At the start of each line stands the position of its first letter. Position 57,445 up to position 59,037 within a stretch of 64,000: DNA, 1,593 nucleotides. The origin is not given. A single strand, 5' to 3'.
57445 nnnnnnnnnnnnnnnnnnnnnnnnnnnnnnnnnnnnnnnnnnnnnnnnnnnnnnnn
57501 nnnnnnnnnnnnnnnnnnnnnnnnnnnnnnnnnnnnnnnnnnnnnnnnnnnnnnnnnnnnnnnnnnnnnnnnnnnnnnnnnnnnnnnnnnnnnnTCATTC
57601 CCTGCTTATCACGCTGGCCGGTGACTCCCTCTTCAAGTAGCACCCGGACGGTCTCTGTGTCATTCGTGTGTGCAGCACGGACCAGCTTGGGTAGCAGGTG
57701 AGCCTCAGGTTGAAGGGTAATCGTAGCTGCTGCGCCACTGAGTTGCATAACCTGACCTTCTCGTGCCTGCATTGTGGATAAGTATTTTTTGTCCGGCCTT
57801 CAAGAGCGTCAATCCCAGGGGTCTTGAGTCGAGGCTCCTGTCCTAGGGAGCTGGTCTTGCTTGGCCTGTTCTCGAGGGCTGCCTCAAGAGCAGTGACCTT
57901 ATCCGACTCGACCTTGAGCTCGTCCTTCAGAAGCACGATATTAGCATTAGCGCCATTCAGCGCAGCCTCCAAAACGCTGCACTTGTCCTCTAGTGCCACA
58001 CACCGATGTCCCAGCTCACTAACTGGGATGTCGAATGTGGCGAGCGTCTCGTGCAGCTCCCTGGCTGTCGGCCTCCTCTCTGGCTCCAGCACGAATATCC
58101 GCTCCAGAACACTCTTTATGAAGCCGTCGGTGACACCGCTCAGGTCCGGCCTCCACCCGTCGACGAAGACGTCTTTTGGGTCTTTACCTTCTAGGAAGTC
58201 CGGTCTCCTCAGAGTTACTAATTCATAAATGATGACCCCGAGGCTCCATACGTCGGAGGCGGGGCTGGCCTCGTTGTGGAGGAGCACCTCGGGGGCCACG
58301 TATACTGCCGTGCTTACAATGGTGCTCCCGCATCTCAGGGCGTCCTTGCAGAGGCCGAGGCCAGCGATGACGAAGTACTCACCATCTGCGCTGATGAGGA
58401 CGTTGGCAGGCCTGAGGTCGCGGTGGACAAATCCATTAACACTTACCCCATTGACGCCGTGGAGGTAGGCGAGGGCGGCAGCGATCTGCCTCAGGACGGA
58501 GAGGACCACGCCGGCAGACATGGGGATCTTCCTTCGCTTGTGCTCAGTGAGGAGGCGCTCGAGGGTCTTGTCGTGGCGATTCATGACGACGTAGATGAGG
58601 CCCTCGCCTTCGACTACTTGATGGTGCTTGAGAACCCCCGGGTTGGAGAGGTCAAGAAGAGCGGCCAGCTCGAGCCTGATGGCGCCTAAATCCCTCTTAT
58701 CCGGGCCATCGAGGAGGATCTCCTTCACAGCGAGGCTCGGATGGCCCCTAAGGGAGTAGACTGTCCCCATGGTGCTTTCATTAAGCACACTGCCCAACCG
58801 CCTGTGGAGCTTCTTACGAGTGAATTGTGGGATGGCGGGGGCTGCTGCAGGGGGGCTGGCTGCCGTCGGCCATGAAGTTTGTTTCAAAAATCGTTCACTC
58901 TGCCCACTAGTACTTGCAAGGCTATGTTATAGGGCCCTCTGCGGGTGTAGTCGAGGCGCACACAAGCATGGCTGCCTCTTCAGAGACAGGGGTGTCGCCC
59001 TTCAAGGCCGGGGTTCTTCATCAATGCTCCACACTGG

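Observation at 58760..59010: NEK kinase gene has TTG where its initiator ATG is expected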

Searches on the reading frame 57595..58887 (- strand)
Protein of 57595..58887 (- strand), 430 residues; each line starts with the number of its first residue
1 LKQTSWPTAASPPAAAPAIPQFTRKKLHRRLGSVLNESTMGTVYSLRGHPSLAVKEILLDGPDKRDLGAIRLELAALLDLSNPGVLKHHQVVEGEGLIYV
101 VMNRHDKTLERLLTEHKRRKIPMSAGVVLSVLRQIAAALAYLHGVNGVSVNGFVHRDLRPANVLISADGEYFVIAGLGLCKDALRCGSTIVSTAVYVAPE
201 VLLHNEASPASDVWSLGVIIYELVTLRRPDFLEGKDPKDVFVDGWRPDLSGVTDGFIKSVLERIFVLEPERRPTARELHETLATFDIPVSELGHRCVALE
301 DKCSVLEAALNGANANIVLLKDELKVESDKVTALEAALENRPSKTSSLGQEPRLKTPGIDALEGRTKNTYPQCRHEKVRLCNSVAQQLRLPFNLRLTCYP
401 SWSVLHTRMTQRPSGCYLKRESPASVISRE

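Call 5: find_homologous_proteins(query=window:57595-58887:-)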
Query window:57595-58887:- (430 aa): 336 proteins with E <= 0.001 among 8000 candidates; the best 120 are listed.
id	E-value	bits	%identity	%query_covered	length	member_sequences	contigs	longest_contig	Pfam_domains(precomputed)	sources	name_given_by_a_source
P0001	2.8e-258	874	100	91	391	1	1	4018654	PF07714.24,PF00069.32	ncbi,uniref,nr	ncbi:Kinase, NEK [Giardia duodenalis]|uniref:non-specific serine/threonine protein kinase n=1 Tax=Gi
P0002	2.5e-153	529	66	82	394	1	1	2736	PF07714.24,PF00069.32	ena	-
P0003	2.2e-152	526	68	83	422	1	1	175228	PF07714.24,PF00069.32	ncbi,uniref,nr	ncbi:Kinase, NEK [Giardia lamblia P15]|uniref:non-specific serine/threonine protein kinase n=1 Tax=G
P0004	3.7e-149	515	69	81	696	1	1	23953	PF07714.24,PF00069.32,PF13606.13,PF13857.13,PF12796.14,PF00023.37,PF13637.13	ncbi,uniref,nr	ncbi:Serine/threonine protein kinase [Giardia duodenalis]|uniref:Serine/threonine protein kinase n=1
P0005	6.3e-146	504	70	76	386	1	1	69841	PF07714.24,PF00069.32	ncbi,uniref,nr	ncbi:Serine/threonine protein kinase [Giardia duodenalis]|uniref:non-specific serine/threonine prote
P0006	9.0e-146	504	69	77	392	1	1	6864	PF07714.24,PF00069.32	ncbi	ncbi:Serine/threonine protein kinase, partial [Giardia duodenalis]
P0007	1.2e-145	503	70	75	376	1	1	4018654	PF07714.24,PF00069.32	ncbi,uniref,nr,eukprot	ncbi:Kinase, NEK [Giardia duodenalis]|uniref:non-specific serine/threonine protein kinase n=1 Tax=Gi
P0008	1.9e-144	500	63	90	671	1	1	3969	PF07714.24,PF00069.32,PF13606.13,PF13857.13,PF12796.14,PF00023.37,PF13637.13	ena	-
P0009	6.6e-144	498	63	90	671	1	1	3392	PF07714.24,PF00069.32,PF13606.13,PF13857.13,PF12796.14,PF00023.37,PF13637.13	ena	-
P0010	1.2e-135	471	68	75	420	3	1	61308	PF07714.24,PF00069.32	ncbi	ncbi:Serine/threonine protein kinase, partial [Giardia duodenalis]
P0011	9.9e-135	468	61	85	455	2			PF07714.24,PF00069.32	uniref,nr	uniref:non-specific serine/threonine protein kinase n=1 Tax=Giardia intestinalis TaxID=5741 RepID=O0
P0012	3.6e-134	466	69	68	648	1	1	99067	PF07714.24,PF00069.32,PF13606.13,PF13857.13,PF12796.14,PF00023.37,PF13637.13,PF24521.3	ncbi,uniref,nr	ncbi:Serine/threonine protein kinase [Giardia duodenalis]|uniref:Serine/threonine protein kinase n=1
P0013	4.1e-134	465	63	83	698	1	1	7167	PF07714.24,PF00069.32,PF13606.13,PF13857.13,PF12796.14,PF00023.37,PF13637.13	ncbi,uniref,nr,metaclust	ncbi:Kinase, NEK [Giardia lamblia P15]|uniref:Kinase, NEK n=1 Tax=Giardia intestinalis (strain P15) 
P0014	2.3e-133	463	72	69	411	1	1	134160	PF07714.24,PF00069.32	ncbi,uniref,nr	ncbi:Serine/threonine protein kinase [Giardia duodenalis]|uniref:non-specific serine/threonine prote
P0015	5.0e-133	462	65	77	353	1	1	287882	PF07714.24,PF00069.32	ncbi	ncbi:Serine/threonine protein kinase, partial [Giardia duodenalis]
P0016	1.2e-132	461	60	91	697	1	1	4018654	PF07714.24,PF00069.32,PF13606.13,PF13857.13,PF12796.14,PF00023.37,PF13637.13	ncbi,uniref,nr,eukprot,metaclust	ncbi:Kinase, NEK [Giardia duodenalis]|uniref:Kinase, NEK n=1 Tax=Giardia intestinalis (strain ATCC 5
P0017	1.6e-132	460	63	78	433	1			PF07714.24,PF00069.32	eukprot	eukprot:XP_001709905.1 Kinase, NEK [Giardia lamblia ATCC 50803]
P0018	1.1e-128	448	63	78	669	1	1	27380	PF07714.24,PF00069.32,PF13606.13,PF13857.13,PF12796.14,PF00023.37,PF13637.13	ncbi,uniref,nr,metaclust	ncbi:NEK, Kinase [Giardia lamblia P15]|uniref:NEK, Kinase n=1 Tax=Giardia intestinalis (strain P15) 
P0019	1.8e-128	447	59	85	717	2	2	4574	PF07714.24,PF00069.32,PF13606.13,PF13857.13,PF12796.14,PF00023.37,PF13637.13,PF24521.3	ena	-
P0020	2.8e-126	440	69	68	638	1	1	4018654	PF07714.24,PF00069.32,PF13606.13,PF13857.13,PF12796.14,PF00023.37,PF13637.13,PF24521.3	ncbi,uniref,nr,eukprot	ncbi:Kinase, NEK [Giardia duodenalis]|uniref:Kinase, NEK n=1 Tax=Giardia intestinalis (strain ATCC 5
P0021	3.9e-125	436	67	70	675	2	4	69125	PF07714.24,PF00069.32,PF13606.13,PF13857.13,PF12796.14,PF00023.37,PF13637.13,PF24521.3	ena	-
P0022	6.5e-124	432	72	63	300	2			PF07714.24,PF00069.32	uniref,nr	uniref:non-specific serine/threonine protein kinase n=1 Tax=Giardia intestinalis TaxID=5741 RepID=O0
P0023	4.1e-122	426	62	73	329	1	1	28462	PF07714.24,PF00069.32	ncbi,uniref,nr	ncbi:NEK, Kinase [Giardia lamblia P15]|uniref:non-specific serine/threonine protein kinase n=1 Tax=G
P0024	6.0e-122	425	67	68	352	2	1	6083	PF07714.24,PF00069.32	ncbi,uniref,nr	ncbi:Serine/threonine protein kinase [Giardia duodenalis]|uniref:non-specific serine/threonine prote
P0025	5.0e-120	419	69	62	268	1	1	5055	PF07714.24,PF00069.32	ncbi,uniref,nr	ncbi:Serine/threonine protein kinase [Giardia duodenalis]|uniref:non-specific serine/threonine prote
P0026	1.1e-119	418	71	61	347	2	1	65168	PF07714.24,PF00069.32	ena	-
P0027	4.4e-119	416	53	90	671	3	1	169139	PF07714.24,PF00069.32,PF13606.13,PF13857.13,PF12796.14,PF00023.37,PF13637.13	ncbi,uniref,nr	ncbi:Serine/threonine protein kinase [Giardia duodenalis]|uniref:Serine/threonine protein kinase n=1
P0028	8.1e-116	405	71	60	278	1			PF07714.24,PF00069.32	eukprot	eukprot:XP_001706213.1 Kinase, NEK [Giardia lamblia ATCC 50803]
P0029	1.7e-115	404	65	66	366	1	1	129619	PF07714.24,PF00069.32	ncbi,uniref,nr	ncbi:Serine/threonine protein kinase [Giardia duodenalis]|uniref:non-specific serine/threonine prote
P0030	3.6e-114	400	70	61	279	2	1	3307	PF07714.24,PF00069.32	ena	-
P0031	5.4e-113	396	70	60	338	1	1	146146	PF07714.24,PF00069.32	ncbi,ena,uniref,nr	ncbi:Serine/threonine protein kinase [Giardia duodenalis]|uniref:non-specific serine/threonine prote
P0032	1.0e-112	395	67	61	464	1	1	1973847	PF07714.24,PF00069.32,PF13606.13,PF13857.13,PF12796.14,PF00023.37,PF13637.13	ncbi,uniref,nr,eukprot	ncbi:Kinase, NEK [Giardia duodenalis]|uniref:non-specific serine/threonine protein kinase n=1 Tax=Gi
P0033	4.0e-110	386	67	63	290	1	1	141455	PF07714.24,PF00069.32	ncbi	ncbi:Kinase, NEK, partial [Giardia lamblia P15]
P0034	3.5e-105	370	52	82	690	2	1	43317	PF07714.24,PF00069.32,PF13606.13,PF13857.13,PF12796.14,PF00023.37,PF13637.13,PF24521.3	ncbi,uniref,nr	ncbi:Ankyrin repeat protein [Giardia duodenalis]|uniref:Ankyrin repeat protein n=2 Tax=Giardia intes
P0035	3.4e-103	364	62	61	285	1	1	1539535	PF07714.24,PF00069.32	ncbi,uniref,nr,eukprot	ncbi:Kinase, NEK [Giardia duodenalis]|uniref:non-specific serine/threonine protein kinase n=1 Tax=Gi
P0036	6.9e-103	363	71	55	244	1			PF07714.24,PF00069.32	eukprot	eukprot:XP_001708881.1 Kinase, NEK [Giardia lamblia ATCC 50803]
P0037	8.1e-103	362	75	50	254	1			PF07714.24,PF00069.32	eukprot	eukprot:XP_001708123.1 Kinase, NEK [Giardia lamblia ATCC 50803]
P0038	4.1e-100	353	67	58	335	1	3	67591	PF07714.24,PF00069.32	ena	-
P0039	6.1e-95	336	44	90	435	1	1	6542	PF07714.24,PF00069.32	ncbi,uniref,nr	ncbi:Serine/threonine protein kinase [Giardia duodenalis]|uniref:non-specific serine/threonine prote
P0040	1.1e-93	332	62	57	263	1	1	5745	PF07714.24,PF00069.32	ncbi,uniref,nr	ncbi:Kinase, NEK [Giardia lamblia P15]|uniref:non-specific serine/threonine protein kinase n=1 Tax=G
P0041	3.8e-88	314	72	47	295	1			PF07714.24,PF00069.32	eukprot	eukprot:XP_001708665.1 Kinase, NEK [Giardia lamblia ATCC 50803]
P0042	3.2e-87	311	47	77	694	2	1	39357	PF07714.24,PF00069.32,PF13606.13,PF13857.13,PF12796.14,PF00023.37,PF13637.13,PF24521.3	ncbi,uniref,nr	ncbi:Serine/threonine protein kinase [Giardia duodenalis]|uniref:Serine/threonine protein kinase n=2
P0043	3.4e-87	311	54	60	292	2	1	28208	PF07714.24,PF00069.32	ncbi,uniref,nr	ncbi:Serine/threonine protein kinase [Giardia duodenalis]|uniref:non-specific serine/threonine prote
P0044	6.1e-86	307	45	84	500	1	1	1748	PF07714.24,PF00069.32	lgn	-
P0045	1.3e-83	299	50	72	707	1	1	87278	PF07714.24,PF00069.32,PF13606.13,PF13857.13,PF12796.14,PF00023.37,PF13637.13,PF24521.3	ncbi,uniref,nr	ncbi:Serine/threonine protein kinase [Giardia duodenalis]|uniref:Serine/threonine protein kinase n=1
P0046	5.7e-78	281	44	80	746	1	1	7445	PF07714.24,PF00069.32,PF13606.13,PF13857.13,PF12796.14,PF00023.37,PF13637.13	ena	-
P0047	8.9e-76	273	45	72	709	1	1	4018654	PF07714.24,PF00069.32,PF13606.13,PF13857.13,PF12796.14,PF00023.37,PF13637.13,PF24521.3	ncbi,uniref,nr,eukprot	ncbi:Kinase, NEK [Giardia duodenalis]|uniref:Kinase, NEK n=1 Tax=Giardia intestinalis (strain ATCC 5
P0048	6.5e-71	257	44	72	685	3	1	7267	PF07714.24,PF00069.32,PF13606.13,PF13857.13,PF12796.14,PF00023.37,PF13637.13,PF24521.3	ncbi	ncbi:Ankyrin repeat protein, partial [Giardia duodenalis]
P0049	7.1e-70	254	48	59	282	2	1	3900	PF07714.24,PF00069.32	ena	-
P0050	2.1e-67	246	46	64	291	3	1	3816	PF07714.24,PF00069.32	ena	-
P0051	7.4e-57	211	57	41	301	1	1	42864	PF07714.24,PF00069.32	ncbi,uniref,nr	ncbi:Kinase, NEK [Giardia lamblia P15]|uniref:non-specific serine/threonine protein kinase n=1 Tax=G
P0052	2.8e-56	209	41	66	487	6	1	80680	PF07714.24,PF00069.32,PF13606.13,PF13857.13,PF12796.14,PF00023.37,PF13637.13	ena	-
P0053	7.1e-56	208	42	59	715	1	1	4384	PF07714.24,PF00069.32,PF13606.13,PF13857.13,PF12796.14,PF00023.37,PF13637.13,PF24521.3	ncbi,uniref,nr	ncbi:Ankyrin repeat protein [Giardia duodenalis]|uniref:Ankyrin repeat protein n=1 Tax=Giardia intes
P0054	4.1e-50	189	43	59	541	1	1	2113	PF07714.24,PF00069.32,PF13606.13,PF13857.13,PF12796.14,PF00023.37,PF13637.13,PF24521.3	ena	-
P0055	1.7e-49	187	60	36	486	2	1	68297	PF07714.24,PF00069.32,PF13606.13,PF13857.13,PF12796.14,PF00023.37,PF13637.13,PF24521.3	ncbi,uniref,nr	ncbi:Kinase, NEK [Giardia lamblia P15]|uniref:Kinase, NEK n=1 Tax=Giardia intestinalis (strain P15) 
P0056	9.6e-49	184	45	55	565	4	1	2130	PF07714.24,PF00069.32,PF13606.13,PF13857.13,PF12796.14,PF00023.37,PF13637.13,PF24521.3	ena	-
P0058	3.2e-36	143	49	37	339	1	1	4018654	PF07714.24,PF00069.32,PF13606.13,PF13857.13,PF12796.14,PF00023.37,PF13637.13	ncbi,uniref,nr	ncbi:Kinase, NEK [Giardia duodenalis]|uniref:Kinase, NEK n=1 Tax=Giardia intestinalis (strain ATCC 5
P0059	1.4e-17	82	30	36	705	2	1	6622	PF07714.24,PF00069.32,PF03109.23,PF19974.6,PF01636.30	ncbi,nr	ncbi:MAG TPA: serine/threonine-protein kinase, partial [Polyangiaceae bacterium]|nr:serine/threonine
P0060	5.3e-15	73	35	47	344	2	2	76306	PF07714.24,PF00069.32,PF03109.23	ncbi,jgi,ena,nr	ncbi:MAG TPA: serine/threonine-protein kinase [Anaeromyxobacteraceae bacterium]|nr:serine/threonine-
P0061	9.9e-15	72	35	23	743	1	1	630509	PF07714.24,PF00069.32,PF03109.23,PF19974.6,PF01636.30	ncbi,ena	-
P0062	3.0e-14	71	37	37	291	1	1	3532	PF07714.24,PF00069.32,PF03109.23,PF01636.30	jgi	jgi:serine/threonine protein kinase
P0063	1.3e-12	65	32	49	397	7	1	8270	PF07714.24,PF00069.32,PF03109.23,PF01636.30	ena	-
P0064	3.4e-12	64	27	59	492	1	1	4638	PF07714.24,PF00069.32,PF03109.23,PF01636.30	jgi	jgi:serine/threonine protein kinase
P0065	4.4e-12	64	30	48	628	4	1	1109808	PF25168.2,PF24105.2,PF24805.2,PF25048.2,PF24017.3,PF23342.2,PF24817.2,PF10584.15,PF23798.2,PF23393.3,PF07714.24,PF23389.2,PF23609.2,PF00069.32,PF20426.5,PF25460.2,PF00400.39,PF11715.17,PF23749.2,PF23414.2,PF25178.1,PF23410.5,PF25174.2,PF24814.2,PF23381.2,PF21029.4,PF25173.2,PF23383.2,PF25171.2,PF128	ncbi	-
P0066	4.4e-12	64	32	53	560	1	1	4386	PF07714.24,PF00069.32,PF03109.23,PF01636.30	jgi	jgi:hypothetical protein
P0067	5.1e-12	63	33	47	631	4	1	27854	PF07714.24,PF00069.32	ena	-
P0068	5.7e-12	63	35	49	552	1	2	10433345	PF07714.24,PF00069.32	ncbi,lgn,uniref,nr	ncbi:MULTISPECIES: serine/threonine-protein kinase [unclassified Streptomyces]|uniref:serine/threoni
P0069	6.0e-12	63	33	46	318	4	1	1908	PF07714.24,PF00069.32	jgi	jgi:serine/threonine protein kinase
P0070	7.0e-12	63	34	49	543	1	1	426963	PF07714.24,PF00069.32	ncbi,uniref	ncbi:serine/threonine-protein kinase [Streptomyces sp. NPDC046821]|uniref:serine/threonine-protein k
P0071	8.2e-12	63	32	44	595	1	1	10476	PF07714.24,PF00069.32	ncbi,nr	ncbi:MAG: serine/threonine protein kinase [Myxococcales bacterium]|nr:serine/threonine protein kinas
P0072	8.2e-12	63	35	49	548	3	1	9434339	PF07714.24,PF00069.32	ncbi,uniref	ncbi:serine/threonine-protein kinase [Streptomyces sp. BH106]|uniref:serine/threonine-protein kinase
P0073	1.0e-11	62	35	49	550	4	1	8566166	PF07714.24,PF00069.32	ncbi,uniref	ncbi:serine/threonine-protein kinase [Streptomyces sp. Q6]|uniref:Serine/threonine-protein kinase n=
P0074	1.1e-11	62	35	49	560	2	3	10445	PF07714.24,PF00069.32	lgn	-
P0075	1.3e-11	62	35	49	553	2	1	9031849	PF07714.24,PF00069.32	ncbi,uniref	ncbi:serine/threonine-protein kinase [Streptomyces sp. cg35]|uniref:serine/threonine-protein kinase 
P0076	1.3e-11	62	36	49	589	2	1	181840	PF07714.24,PF00069.32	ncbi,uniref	ncbi:hypothetical protein GCM10009759_16050 [Kitasatospora saccharophila]|uniref:non-specific serine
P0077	1.3e-11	62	34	49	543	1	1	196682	PF07714.24,PF00069.32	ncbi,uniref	ncbi:serine/threonine-protein kinase [Streptomyces sp. NPDC001904]|uniref:serine/threonine-protein k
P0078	1.5e-11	62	34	49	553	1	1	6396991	PF07714.24,PF00069.32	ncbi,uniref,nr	ncbi:serine/threonine-protein kinase [Streptomyces sp. AcE210]|uniref:serine/threonine-protein kinas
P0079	1.5e-11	62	35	49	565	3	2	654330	PF07714.24,PF00069.32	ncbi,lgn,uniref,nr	ncbi:protein kinase [Streptomyces kunmingensis]|uniref:non-specific serine/threonine protein kinase 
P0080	1.6e-11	62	36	46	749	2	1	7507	PF13431.13,PF13414.13,PF14559.13,PF07714.24,PF00069.32,PF00515.35,PF03109.23,PF13424.13,PF13432.13,PF13181.13,PF07719.24,PF01636.30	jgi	-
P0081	1.8e-11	61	35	49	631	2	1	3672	PF07714.24,PF00069.32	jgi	jgi:serine/threonine-protein kinase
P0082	2.2e-11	61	37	46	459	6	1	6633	PF07714.24,PF00069.32,PF03109.23,PF01636.30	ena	-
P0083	2.3e-11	61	34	49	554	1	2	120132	PF07714.24,PF00069.32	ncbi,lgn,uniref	ncbi:protein kinase [Streptomyces sp. NPDC005356]|uniref:serine/threonine-protein kinase n=1 Tax=unc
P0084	2.3e-11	61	34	57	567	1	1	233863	PF07714.24,PF00069.32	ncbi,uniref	ncbi:serine/threonine-protein kinase [Streptomyces sp. NPDC048045]|uniref:serine/threonine-protein k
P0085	2.6e-11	61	33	46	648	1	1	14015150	PF07714.24,PF00069.32,PF13240.12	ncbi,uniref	ncbi:serine/threonine-protein kinase [Sorangium sp. So ce131]|uniref:serine/threonine-protein kinase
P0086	2.7e-11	61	30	55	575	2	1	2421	PF07714.24,PF00069.32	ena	-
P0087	2.9e-11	61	31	67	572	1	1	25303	PF07714.24,PF00069.32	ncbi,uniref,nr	ncbi:serine/threonine-protein kinase [Streptomyces beihaiensis]|uniref:non-specific serine/threonine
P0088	3.0e-11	61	35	37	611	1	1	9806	PF07714.24,PF00069.32,PF01636.30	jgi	jgi:hypothetical protein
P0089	3.1e-11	61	33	49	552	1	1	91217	PF07714.24,PF00069.32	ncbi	ncbi:protein kinase domain-containing protein [Streptomyces sp. NPDC055817]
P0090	3.1e-11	61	33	49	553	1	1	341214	PF07714.24,PF00069.32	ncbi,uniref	ncbi:protein kinase [Streptomyces sp. NPDC056910]|uniref:serine/threonine-protein kinase n=1 Tax=Str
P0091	3.2e-11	61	33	49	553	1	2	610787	PF07714.24,PF00069.32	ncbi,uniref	ncbi:protein kinase [Streptomyces sp. NPDC056938]|uniref:serine/threonine-protein kinase n=1 Tax=unc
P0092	3.4e-11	61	31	50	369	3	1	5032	PF07714.24,PF00069.32,PF01636.30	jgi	jgi:eukaryotic-like serine/threonine-protein kinase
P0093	4.8e-11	60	33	49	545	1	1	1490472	PF07714.24,PF00069.32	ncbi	ncbi:serine/threonine-protein kinase [Streptomyces sp. NPDC054866]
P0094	5.3e-11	60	30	63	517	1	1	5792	PF07714.24,PF00069.32,PF03109.23,PF01636.30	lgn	-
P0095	5.3e-11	60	34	49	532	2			PF07714.24,PF00069.32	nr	nr:serine/threonine-protein kinase [Streptomyces cupreus]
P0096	5.7e-11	60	33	57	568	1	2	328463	PF07714.24,PF00069.32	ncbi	-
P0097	5.9e-11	60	33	57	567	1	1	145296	PF07714.24,PF00069.32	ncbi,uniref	ncbi:serine/threonine-protein kinase [Streptomyces sp. NPDC093586]|uniref:serine/threonine-protein k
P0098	6.5e-11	60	33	57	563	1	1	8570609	PF07714.24,PF00069.32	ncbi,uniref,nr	ncbi:serine/threonine-protein kinase [Streptomyces sp. Go-475]|uniref:serine/threonine-protein kinas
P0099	6.6e-11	60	33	49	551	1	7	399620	PF07714.24,PF00069.32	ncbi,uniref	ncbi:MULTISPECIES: serine/threonine-protein kinase [unclassified Streptomyces]|uniref:serine/threoni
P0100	6.7e-11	60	33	57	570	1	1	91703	PF07714.24,PF00069.32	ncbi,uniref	ncbi:serine/threonine-protein kinase [Streptomyces sp. NPDC006132]|uniref:serine/threonine-protein k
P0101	6.7e-11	60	33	57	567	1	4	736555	PF07714.24,PF00069.32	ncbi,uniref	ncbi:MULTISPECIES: serine/threonine-protein kinase [unclassified Streptomyces]|uniref:serine/threoni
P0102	7.0e-11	60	33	40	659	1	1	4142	PF07714.24,PF00069.32,PF10282.16,PF25174.2,PF03109.23,PF17667.8,PF08450.19,PF01636.30,PF23414.2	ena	-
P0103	7.2e-11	60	35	49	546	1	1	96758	PF07714.24,PF00069.32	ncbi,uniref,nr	ncbi:serine/threonine-protein kinase [Streptomyces sp. VRA16 Mangrove soil]|uniref:serine/threonine-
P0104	8.4e-11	59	30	57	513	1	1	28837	PF07714.24,PF00069.32,PF03109.23,PF01636.30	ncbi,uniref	ncbi:MAG: serine/threonine-protein kinase [Jatrophihabitans sp.]|uniref:serine/threonine-protein kin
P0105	8.4e-11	59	34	49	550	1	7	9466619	PF07714.24,PF00069.32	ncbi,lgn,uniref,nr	ncbi:Serine/threonine-protein kinase pkaA [Streptomyces davaonensis JCM 4913]|uniref:non-specific se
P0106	8.9e-11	59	34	49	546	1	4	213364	PF07714.24,PF00069.32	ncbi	ncbi:non-specific serine/threonine protein kinase OS=Streptomyces tendae OX=1932 GN=F3L20_28145 PE=4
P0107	9.2e-11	59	33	57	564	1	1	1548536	PF07714.24,PF00069.32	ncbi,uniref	ncbi:serine/threonine-protein kinase [Streptomyces massasporeus]|uniref:serine/threonine-protein kin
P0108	9.2e-11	59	34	49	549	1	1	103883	PF07714.24,PF00069.32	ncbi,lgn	ncbi:serine/threonine-protein kinase [Streptomyces sp. NPDC003730]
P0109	9.5e-11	59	33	49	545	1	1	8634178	PF07714.24,PF00069.32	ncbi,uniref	ncbi:serine/threonine-protein kinase [Streptomyces sp. SDT5-1]|uniref:serine/threonine-protein kinas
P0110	9.6e-11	59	34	49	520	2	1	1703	PF07714.24,PF00069.32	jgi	jgi:serine/threonine-protein kinase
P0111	9.6e-11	59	33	57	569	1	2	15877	PF07714.24,PF00069.32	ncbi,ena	-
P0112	9.7e-11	59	33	50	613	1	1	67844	PF07714.24,PF00069.32,PF03109.23,PF01636.30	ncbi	-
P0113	1.0e-10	59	30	59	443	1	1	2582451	PF07714.24,PF00069.32,PF03109.23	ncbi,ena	-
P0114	1.1e-10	59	33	57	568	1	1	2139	PF07714.24,PF00069.32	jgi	jgi:serine/threonine-protein kinase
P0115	1.1e-10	59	33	49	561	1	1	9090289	PF07714.24,PF00069.32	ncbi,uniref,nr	ncbi:serine/threonine-protein kinase [Streptomyces coeruleorubidus]|uniref:non-specific serine/threo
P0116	1.1e-10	59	33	49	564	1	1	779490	PF07714.24,PF00069.32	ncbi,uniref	ncbi:serine/threonine-protein kinase [Streptomyces coeruleorubidus]|uniref:serine/threonine-protein 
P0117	1.1e-10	59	33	57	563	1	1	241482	PF07714.24,PF00069.32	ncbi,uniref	ncbi:serine/threonine-protein kinase [Streptomyces olindensis]|uniref:serine/threonine-protein kinas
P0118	1.2e-10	59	33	57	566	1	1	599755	PF07714.24,PF00069.32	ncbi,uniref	ncbi:serine/threonine-protein kinase [Streptomyces sp. NPDC017943]|uniref:serine/threonine-protein k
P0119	1.2e-10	59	33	49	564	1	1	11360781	PF07714.24,PF00069.32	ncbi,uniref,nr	ncbi:protein kinase [Streptomyces sp. T12]|uniref:serine/threonine-protein kinase n=2 Tax=unclassifi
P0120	1.2e-10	59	31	39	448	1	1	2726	PF07714.24,PF00069.32,PF13464.12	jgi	jgi:eukaryotic-like serine/threonine-protein kinase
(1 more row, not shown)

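Call 9: find_encoding_contigs(protein=P0001, flank=3000, max_places=10)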
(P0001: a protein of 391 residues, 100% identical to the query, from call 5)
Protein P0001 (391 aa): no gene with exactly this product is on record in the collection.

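Call 10: find_encoding_contigs(protein=P0003, flank=3000, max_places=4)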
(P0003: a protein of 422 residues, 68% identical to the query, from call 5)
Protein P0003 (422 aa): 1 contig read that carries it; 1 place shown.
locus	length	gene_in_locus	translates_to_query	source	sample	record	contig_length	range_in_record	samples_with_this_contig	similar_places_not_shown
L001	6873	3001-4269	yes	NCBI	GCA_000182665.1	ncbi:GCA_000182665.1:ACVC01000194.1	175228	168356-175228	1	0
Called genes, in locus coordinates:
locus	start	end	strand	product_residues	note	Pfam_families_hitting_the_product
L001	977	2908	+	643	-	PF03302:VSP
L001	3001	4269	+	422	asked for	PF00069:Pkinase, PF07714:PK_Tyr_Ser-Thr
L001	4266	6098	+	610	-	PF12796:Ank_2, PF12796:Ank_2, PF13637:Ank_4 (weak), PF12796:Ank_2, PF13637:Ank_4 (weak), PF12796:Ank_2, PF13637:Ank_4, PF00023:Ank (weak), +3 more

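Call 11: find_encoding_contigs(protein=P0002, flank=3000, max_places=4)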
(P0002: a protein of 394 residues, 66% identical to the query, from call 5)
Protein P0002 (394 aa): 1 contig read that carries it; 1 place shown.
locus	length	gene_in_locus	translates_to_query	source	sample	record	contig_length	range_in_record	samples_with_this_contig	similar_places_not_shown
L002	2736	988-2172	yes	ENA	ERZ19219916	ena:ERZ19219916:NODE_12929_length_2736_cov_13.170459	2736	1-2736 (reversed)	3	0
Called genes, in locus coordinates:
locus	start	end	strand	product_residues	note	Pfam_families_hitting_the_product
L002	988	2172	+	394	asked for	PF00069:Pkinase, PF07714:PK_Tyr_Ser-Thr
